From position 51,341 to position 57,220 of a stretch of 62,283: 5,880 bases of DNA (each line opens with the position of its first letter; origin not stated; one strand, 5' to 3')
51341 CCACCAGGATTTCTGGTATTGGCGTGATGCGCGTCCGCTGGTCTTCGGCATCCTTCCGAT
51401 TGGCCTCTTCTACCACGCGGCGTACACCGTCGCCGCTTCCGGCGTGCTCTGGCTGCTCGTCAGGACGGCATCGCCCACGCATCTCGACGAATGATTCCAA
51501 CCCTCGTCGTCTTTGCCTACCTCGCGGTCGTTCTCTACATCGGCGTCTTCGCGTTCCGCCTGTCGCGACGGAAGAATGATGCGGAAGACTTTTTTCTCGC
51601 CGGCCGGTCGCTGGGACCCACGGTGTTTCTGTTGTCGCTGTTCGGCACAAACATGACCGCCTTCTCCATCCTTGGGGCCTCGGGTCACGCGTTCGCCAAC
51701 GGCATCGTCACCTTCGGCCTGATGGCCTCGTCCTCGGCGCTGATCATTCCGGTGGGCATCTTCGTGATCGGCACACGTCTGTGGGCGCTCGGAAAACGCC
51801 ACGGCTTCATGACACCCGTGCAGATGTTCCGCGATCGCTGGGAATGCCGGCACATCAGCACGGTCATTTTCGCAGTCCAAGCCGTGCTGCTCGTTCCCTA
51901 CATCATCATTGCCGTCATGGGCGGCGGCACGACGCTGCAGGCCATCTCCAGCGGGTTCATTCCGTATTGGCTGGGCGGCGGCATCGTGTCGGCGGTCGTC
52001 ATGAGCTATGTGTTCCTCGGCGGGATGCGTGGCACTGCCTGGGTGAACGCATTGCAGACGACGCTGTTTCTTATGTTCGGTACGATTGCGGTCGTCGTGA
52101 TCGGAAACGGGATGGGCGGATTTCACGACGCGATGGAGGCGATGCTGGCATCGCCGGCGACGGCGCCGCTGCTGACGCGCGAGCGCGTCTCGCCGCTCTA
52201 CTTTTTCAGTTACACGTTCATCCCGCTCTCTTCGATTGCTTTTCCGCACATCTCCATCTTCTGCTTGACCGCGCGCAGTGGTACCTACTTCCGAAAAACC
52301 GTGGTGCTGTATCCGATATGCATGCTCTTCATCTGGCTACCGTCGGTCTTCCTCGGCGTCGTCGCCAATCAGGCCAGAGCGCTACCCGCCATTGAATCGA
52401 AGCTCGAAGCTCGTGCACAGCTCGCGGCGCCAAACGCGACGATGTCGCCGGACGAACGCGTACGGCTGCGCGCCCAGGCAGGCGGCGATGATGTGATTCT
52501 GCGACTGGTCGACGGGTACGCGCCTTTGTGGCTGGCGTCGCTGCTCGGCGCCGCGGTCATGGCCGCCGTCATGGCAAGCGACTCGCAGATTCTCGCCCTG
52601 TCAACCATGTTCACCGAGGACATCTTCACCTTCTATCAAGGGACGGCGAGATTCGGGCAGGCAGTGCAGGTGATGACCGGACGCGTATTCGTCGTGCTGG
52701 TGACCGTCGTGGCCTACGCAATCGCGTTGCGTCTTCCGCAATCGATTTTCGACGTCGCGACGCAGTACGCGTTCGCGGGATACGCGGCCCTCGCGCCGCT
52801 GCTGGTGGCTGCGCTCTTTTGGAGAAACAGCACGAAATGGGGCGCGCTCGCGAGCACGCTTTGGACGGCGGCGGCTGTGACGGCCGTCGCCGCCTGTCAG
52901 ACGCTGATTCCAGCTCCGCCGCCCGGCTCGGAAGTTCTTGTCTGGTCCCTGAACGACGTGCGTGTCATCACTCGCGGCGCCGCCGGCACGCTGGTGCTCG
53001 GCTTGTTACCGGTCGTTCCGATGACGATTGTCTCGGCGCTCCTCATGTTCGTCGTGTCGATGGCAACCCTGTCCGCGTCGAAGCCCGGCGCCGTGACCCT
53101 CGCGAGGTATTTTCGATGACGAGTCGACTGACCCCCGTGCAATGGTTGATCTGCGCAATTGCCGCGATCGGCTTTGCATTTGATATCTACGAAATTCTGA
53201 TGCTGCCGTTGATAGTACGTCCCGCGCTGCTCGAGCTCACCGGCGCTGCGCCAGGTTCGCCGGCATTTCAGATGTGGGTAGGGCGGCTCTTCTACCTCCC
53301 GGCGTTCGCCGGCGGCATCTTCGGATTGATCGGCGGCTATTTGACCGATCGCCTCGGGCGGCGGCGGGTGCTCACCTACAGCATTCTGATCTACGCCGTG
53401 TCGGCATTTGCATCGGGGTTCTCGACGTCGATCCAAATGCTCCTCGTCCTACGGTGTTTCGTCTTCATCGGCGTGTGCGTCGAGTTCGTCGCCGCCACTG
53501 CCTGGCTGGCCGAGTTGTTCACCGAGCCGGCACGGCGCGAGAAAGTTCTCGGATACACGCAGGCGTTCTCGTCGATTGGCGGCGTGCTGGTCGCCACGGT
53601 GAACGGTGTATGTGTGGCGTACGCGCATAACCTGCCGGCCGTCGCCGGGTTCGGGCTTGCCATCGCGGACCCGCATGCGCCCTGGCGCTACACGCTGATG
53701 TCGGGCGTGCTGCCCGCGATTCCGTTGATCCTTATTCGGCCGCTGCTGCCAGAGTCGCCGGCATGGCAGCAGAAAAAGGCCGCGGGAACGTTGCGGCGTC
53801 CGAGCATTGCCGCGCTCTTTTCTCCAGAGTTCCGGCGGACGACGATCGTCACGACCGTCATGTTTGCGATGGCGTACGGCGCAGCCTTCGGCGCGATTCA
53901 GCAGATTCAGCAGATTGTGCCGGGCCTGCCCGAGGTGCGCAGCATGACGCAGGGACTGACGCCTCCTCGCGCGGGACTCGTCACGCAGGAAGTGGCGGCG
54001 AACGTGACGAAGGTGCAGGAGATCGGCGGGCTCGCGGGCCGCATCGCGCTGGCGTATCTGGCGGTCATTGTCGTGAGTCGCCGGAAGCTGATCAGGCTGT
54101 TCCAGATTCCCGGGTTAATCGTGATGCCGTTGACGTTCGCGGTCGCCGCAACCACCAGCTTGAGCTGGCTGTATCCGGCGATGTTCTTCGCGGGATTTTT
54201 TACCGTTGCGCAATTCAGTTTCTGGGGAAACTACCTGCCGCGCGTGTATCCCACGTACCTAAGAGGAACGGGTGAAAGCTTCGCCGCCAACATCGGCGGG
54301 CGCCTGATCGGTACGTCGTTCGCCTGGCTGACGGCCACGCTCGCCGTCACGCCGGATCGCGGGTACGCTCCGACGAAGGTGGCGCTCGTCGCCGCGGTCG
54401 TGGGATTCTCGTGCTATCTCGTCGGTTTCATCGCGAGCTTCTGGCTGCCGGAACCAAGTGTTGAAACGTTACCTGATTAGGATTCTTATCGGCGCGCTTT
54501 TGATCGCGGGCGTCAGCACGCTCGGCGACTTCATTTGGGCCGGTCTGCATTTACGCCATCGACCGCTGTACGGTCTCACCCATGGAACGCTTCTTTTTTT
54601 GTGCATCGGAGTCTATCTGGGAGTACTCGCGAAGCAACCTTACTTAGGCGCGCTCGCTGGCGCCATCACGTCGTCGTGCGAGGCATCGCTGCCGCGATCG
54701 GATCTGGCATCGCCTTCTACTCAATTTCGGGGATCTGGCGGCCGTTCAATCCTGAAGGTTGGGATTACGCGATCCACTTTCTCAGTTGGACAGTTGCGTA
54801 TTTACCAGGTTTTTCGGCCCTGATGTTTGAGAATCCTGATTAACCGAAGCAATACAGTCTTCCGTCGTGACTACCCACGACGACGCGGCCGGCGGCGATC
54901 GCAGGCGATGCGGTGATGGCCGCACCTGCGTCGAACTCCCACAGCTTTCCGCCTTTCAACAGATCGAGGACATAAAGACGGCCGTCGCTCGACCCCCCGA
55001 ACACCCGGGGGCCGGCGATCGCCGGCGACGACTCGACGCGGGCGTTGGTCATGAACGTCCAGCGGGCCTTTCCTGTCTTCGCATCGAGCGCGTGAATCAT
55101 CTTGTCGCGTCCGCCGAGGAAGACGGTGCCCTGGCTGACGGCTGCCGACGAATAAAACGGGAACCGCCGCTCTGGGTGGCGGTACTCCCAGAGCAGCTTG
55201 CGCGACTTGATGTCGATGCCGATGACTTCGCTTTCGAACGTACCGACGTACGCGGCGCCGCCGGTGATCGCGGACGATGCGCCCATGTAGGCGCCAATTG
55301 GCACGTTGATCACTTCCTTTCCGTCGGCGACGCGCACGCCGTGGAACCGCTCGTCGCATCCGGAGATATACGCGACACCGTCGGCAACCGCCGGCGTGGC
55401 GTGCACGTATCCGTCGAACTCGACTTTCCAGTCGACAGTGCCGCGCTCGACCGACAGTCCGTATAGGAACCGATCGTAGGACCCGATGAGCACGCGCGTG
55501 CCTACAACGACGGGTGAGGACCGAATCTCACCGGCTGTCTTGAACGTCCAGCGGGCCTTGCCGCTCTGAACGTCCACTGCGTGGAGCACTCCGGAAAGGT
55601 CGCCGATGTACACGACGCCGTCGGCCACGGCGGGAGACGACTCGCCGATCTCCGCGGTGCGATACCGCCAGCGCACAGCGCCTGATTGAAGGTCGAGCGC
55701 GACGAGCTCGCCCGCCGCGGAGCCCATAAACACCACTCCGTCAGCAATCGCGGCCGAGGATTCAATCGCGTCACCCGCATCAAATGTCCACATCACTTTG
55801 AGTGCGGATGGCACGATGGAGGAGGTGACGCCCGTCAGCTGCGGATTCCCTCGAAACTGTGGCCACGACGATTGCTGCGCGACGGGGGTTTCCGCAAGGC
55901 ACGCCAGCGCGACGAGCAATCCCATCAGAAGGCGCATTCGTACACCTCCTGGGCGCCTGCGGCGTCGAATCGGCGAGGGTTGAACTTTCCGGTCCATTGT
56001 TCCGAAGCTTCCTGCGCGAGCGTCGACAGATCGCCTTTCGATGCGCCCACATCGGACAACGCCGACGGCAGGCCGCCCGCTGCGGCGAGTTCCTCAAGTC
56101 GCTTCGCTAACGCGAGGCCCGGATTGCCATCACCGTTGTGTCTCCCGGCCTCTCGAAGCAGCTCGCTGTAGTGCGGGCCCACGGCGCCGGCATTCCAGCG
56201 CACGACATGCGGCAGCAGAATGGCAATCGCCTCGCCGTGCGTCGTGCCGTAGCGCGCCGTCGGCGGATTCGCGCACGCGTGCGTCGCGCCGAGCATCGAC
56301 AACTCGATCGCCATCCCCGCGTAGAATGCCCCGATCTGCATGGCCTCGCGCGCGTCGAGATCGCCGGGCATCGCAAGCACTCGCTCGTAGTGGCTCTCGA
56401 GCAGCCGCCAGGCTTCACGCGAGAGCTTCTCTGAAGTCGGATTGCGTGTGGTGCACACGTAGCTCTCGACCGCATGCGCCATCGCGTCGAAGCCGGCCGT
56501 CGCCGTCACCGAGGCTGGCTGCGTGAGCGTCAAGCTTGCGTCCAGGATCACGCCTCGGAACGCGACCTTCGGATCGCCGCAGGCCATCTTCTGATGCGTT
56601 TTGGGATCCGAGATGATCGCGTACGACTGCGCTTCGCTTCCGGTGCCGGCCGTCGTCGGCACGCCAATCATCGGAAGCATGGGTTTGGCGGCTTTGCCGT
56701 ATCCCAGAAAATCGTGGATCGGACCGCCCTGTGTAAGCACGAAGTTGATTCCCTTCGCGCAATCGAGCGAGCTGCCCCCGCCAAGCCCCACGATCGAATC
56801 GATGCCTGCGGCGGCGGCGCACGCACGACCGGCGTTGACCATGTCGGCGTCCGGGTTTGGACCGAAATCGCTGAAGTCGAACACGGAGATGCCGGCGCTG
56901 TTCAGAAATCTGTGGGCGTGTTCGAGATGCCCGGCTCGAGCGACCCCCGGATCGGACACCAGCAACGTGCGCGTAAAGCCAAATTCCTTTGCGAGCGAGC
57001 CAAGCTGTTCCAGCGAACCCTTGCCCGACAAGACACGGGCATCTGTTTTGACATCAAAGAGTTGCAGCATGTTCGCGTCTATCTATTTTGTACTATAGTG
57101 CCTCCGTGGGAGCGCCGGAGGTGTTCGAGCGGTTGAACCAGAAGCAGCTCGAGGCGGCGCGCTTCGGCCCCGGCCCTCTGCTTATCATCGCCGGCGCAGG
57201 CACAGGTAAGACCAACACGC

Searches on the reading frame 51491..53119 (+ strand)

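Call 22: search_protein_families(library=pfam, proteins=[window:51491-53119:+], max_evalue=0.001)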
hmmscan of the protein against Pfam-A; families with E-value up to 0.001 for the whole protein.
window:51491-53119:+ (542 aa): 1 family
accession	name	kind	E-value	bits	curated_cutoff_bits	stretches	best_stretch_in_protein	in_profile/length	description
PF00474.23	SSF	-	1.8e-36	126.4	22.8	1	34-457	1-404/406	Sodium:solute symporter family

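Call 33: search_protein_families(library=ncbifam, proteins=[window:51491-53119:+], max_evalue=0.001)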
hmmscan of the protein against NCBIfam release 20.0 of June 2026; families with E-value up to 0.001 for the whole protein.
window:51491-53119:+ (542 aa): 10 families
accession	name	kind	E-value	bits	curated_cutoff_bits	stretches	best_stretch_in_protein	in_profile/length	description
TIGR00813.1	sss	superfamily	5.1e-39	134.5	184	1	34-456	1-408/411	sodium/solute symporter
TIGR02121.1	Na_Pro_sym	equivalog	1.1e-29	103.6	515.5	2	339-527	310-470/488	sodium/proline symporter PutP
TIGR02119.1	panF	equivalog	3.9e-28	98.7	328.05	2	6-294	6-295/471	sodium/pantothenate symporter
NF011948.0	PRK15419.1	equivalog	6.6e-19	68.1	955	2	335-463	313-441/502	sodium/proline symporter PutP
NF046076.1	monocarbox_MctP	equivalog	1.2e-18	67.1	625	1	6-468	4-437/481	monocarboxylate uptake permease MctP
NF006903.2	PRK09395.1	subfamily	1.1e-13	50.4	750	1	7-458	41-470/552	cation/acetate symporter ActP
NF058657.1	MncbAcdTpMctC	equivalog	1.8e-12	46.5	670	1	5-457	9-443/527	monocarboxylic acid transporter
NF007790.0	PRK10484.1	equivalog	2.7e-12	46.3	401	2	6-216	5-222/527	solute:sodium symporter family transporter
TIGR03648.1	Na_symport_lg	subfamily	1.9e-09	36.5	320.75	1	345-462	359-476/547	VC_2705 family sodium/solute symporter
NF009135.0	PRK12488.1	subfamily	6.4e-07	28.3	850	1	11-460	39-469/549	cation/acetate symporter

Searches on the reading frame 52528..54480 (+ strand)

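Call 22: search_protein_families(library=pfam, proteins=[window:52528-54480:+], max_evalue=0.001)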
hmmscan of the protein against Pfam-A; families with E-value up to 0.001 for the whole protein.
window:52528-54480:+ (650 aa): 3 families
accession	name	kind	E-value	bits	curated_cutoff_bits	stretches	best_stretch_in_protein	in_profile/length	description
PF07690.21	MFS_1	-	2e-25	89.9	33.4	1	243-588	29-337/347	Major Facilitator Superfamily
PF00083.30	Sugar_tr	-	1.7e-20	73.8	22.3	1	259-418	55-202/452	Sugar (and other) transporter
PF05631.20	MFS_5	-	8.2e-05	22.1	25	1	253-379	73-202/356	Sugar-tranasporters, 12 TM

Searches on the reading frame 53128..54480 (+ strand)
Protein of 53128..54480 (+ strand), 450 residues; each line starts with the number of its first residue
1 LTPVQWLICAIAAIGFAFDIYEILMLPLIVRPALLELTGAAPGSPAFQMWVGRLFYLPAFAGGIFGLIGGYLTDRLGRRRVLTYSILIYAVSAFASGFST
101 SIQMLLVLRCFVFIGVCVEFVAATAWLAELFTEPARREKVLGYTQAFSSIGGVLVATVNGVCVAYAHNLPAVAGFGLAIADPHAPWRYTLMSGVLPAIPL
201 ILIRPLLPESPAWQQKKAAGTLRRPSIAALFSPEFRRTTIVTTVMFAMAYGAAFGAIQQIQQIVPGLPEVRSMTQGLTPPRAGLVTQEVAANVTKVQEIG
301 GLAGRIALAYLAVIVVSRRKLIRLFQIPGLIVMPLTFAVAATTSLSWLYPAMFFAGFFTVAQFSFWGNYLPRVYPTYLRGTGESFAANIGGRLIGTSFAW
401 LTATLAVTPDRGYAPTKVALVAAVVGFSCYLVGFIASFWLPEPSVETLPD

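Call 83: search_protein_families(library=ncbifam, proteins=[window:53128-54480:+], max_evalue=0.0001)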
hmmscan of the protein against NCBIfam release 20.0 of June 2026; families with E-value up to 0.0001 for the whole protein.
window:53128-54480:+ (450 aa): 30 families (the best 25 are shown)
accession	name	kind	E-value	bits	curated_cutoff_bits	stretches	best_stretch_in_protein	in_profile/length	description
TIGR00895.1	2A0115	subfamily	1.4e-22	80.2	418.55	2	59-220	61-205/398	aromatic acid/H+ symport family MFS transporter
NF003024.0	PRK03893.1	subfamily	3.2e-20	72.4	604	1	1-261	15-249/497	sialate:H+ symport family MFS transporter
NF008586.0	PRK11551.1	equivalog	2.6e-17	62.9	410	1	60-397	56-358/406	3-(3-hydroxy-phenyl)propionate transporter MhpT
TIGR00891.1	2A0112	subfamily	1e-13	51.1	552.9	1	66-409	64-391/405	sialate:H+ symport family MFS transporter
TIGR00898.1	2A0119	subfamily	1.3e-12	47.3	550.75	1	66-216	143-271/506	cation transport protein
TIGR00879.1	SP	subfamily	2.5e-11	42.9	237.8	1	56-216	106-253/510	sugar porter family MFS transporter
TIGR00880.1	2_A_01_02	superfamily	2.6e-11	43.8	131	1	59-165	8-113/141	multidrug resistance protein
TIGR00883.1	2A0106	subfamily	2.9e-11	43.1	443.45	1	66-426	52-399/400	metabolite/H+ symporter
NF008963.0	PRK12307.1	equivalog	3.1e-11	43.1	637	1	12-432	23-402/426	MFS transporter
NF000031.1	MFS_efflux_LmrA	exception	4e-09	35.7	850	1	61-162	78-179/484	lincomycin efflux MFS transporter Lmr(A)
TIGR00886.1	2A0108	subfamily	9.7e-09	34.8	311.7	1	57-267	45-251/368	NarK family nitrate/nitrite MFS transporter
TIGR00710.1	efflux_Bcr_CflA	subfamily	1.3e-08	34.7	200.9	1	56-143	49-133/385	Bcr/CflA family efflux MFS transporter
NF053517.1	HbztTptrPcaK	equivalog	2.4e-08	33.4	770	1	59-406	63-401/437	4-hydroxybenzoate transporter PcaK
NF008270.1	PRK11043.1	equivalog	1.2e-07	31.2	430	1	66-133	57-124/382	purine nucleoside transporter PunC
TIGR00887.1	2A0109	equivalog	1.2e-07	31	610.3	1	8-216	17-233/502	phosphate:H+ symporter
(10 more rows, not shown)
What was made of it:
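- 51294..54480 (+): Divergent transporter genes: DUF3311 small subunit (51294..51494), SSF sodium:solute symporter (51491..53119) and an MFS transporter (about 53128..54480). The best NCBIfam match of the MFS is the aromatic acid/H+ symporter family (80 bits, sub-threshold; call 83).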

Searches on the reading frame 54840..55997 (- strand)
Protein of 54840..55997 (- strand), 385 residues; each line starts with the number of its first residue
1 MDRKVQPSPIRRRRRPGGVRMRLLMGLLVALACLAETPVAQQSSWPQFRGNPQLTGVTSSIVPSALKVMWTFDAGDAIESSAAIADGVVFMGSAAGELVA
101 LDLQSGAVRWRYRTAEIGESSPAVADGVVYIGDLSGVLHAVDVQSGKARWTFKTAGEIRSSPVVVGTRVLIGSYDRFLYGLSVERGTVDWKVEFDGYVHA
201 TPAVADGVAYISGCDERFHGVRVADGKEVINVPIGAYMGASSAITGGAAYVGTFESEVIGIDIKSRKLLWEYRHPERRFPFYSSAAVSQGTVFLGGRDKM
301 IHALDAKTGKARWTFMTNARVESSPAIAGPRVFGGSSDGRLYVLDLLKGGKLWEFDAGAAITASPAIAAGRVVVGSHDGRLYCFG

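Call 22: search_protein_families(library=pfam, proteins=[window:54840-55997:-], max_evalue=0.001)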
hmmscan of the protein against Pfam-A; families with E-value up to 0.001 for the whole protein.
window:54840-55997:- (385 aa): 4 families
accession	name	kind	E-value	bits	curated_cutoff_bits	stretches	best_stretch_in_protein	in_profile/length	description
PF13570.13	Beta-prop_ACSF4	-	2.3e-60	205.1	133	4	87-206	20-143/329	Beta-alanine-activating enzyme, beta-propeller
PF13360.13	PQQ_2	-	4.1e-43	148.1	27.6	3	256-382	3-131/233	Outer membrane protein assembly factor BamB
PF01011.28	PQQ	-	2.2e-15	56.9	26.7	0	278-323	46-91/595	Glucose/ethanol/alcohol dehydrogenase, beta-propeller domain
PF20067.5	SSL_N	-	0.0009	19.5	18.9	0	368-382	30-44/46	Strictosidine synthase-like, N-terminal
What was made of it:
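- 54840..55937 (-): prop2: exported beta-propeller (PF13570 ACSF4-type / PQQ_2), about 365 aa, overlapping the Fe-ADH stop by 13 nt. PF13570 scores 205 bits against a cutoff of 133 (call 22).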

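Call 33: search_protein_families(library=ncbifam, proteins=[window:54840-55997:-], max_evalue=0.001)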
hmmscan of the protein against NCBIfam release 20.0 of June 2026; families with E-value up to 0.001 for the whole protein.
window:54840-55997:- (385 aa): 8 families
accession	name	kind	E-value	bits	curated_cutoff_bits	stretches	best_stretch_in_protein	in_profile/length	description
TIGR03300.1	assembly_YfgL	equivalog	1.4e-44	152.3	285.2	4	120-229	59-168/377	outer membrane protein assembly factor BamB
NF053615.1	SerThrKinAfsKStmc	equivalog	4.8e-37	128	1300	2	198-383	566-758/809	protein serine/threonine kinase AfsK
NF008351.0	PRK11138.1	equivalog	2.8e-32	111.7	423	3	78-153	112-187/394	outer membrane protein assembly factor BamB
TIGR03075.1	PQQ_enz_alc_DH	subfamily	3.2e-26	92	480.05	3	241-317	64-148/530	PQQ-dependent dehydrogenase, methanol/ethanol family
TIGR04528.1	acido_non_PQQ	subfamily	9.9e-20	70.8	650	2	53-191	20-178/493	acido-empty-quinoprotein group A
TIGR03074.1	PQQ_membr_DH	subfamily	4.4e-10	38.1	832.65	0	290-324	214-248/783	membrane-bound PQQ-dependent dehydrogenase, glucose/quinate/shikimate family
NF050114.1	Rv3212_fam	equivalog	3e-08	33.3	150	1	35-113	25-98/393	Rv3212 family protein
NF041516.1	PA2928_fam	subfamily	9.1e-08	31.9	70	0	67-112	325-374/376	PA2928 family protein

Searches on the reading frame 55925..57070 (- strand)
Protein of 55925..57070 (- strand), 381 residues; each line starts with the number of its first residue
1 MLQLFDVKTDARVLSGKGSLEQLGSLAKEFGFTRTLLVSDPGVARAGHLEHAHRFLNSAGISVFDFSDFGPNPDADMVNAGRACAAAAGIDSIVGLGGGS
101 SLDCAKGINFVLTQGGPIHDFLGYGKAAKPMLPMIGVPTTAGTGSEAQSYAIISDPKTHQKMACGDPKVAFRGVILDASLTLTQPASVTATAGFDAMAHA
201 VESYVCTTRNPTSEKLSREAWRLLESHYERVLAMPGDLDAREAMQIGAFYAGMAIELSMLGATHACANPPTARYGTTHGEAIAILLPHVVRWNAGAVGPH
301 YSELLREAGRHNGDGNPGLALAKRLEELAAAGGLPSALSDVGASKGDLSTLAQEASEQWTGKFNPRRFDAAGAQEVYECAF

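Call 22: search_protein_families(library=pfam, proteins=[window:55925-57070:-], max_evalue=0.001)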
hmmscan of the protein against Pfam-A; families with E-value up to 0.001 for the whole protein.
window:55925-57070:- (381 aa): 3 families
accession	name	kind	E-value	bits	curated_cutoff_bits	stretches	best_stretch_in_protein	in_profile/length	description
PF00465.25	Fe-ADH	-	1.1e-44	152.4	31.3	1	12-177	3-167/168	Iron-containing alcohol dehydrogenase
PF25137.1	ADH_Fe_C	-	1.2e-36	126.7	27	1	189-380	1-193/194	Fe-containing alcohol dehydrogenase family, C-terminal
PF13685.12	Fe-ADH_2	-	3.5e-10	40.5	28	1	16-110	3-95/149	Iron-containing alcohol dehydrogenase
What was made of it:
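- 55925..57070 (-): Fe-dependent alcohol dehydrogenase, 381 aa; candidate aldehyde-to-alcohol step. Pfam Fe-ADH plus ADH_Fe_C (call 22).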

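Call 33: search_protein_families(library=ncbifam, proteins=[window:55925-57070:-], max_evalue=0.001)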
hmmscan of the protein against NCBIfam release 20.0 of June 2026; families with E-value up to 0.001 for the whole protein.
window:55925-57070:- (381 aa): 16 families
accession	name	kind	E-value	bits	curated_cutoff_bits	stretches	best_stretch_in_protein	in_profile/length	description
NF041833.1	Fe_ADH_ErcA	equivalog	1.3e-76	258.2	550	1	13-381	11-382/382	alcohol dehydrogenase-like regulatory protein ErcA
TIGR02638.1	lactal_redase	equivalog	7e-66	222.6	523.15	1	14-377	11-379/379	lactaldehyde reductase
NF053866.1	CholDhdGbsBBac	equivalog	4.5e-64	216.5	550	1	6-381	11-391/392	choline dehydrogenase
NF007911.0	PRK10624.1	equivalog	2.3e-60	204.5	537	1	15-380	13-381/382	lactaldehyde reductase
NF007363.0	PRK09860.1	equivalog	3.6e-60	204.1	581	1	15-377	14-379/383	L-threonine dehydrogenase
NF058672.1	4HyButDHCUPNE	equivalog_domain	5.5e-58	196.9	500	1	14-376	11-373/378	4-hydroxybutyrate dehydrogenase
NF050025.1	SulfAcetaldRedSarD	equivalog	3.3e-56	190.8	700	1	5-355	3-358/385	sulfoacetaldehyde reductase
NF010378.0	PRK13805.1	equivalog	1.1e-48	165.7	951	1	26-295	475-759/872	bifunctional acetaldehyde-CoA/alcohol dehydrogenase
NF011998.0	PRK15454.1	equivalog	9.1e-46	156.3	556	1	12-375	29-389/395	ethanolamine utilization ethanol dehydrogenase EutG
TIGR03405.1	Phn_Fe-ADH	equivalog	8.1e-45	153.1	423.7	1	15-357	9-345/355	iron-containing alcohol dehydrogenase PsrA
TIGR04266.1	NDMA_methanol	equivalog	3.5e-33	115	625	1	11-304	17-314/420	NDMA-dependent methanol dehydrogenase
NF011717.0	PRK15138.1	equivalog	1.3e-21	77.1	645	1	3-290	2-293/387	alcohol dehydrogenase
NF041822.1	daptide_DH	equivalog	1.9e-13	50.1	300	1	34-223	2-196/363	daptide-type RiPP biosynthesis dehydogenase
NF006941.0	PRK09423.1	subfamily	4.8e-11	42.1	336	1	11-210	9-186/367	glycerol dehydrogenase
NF053832.1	GlycoaldRedHalo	equivalog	7.8e-05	22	550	1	9-109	7-104/363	glycolaldehyde reductase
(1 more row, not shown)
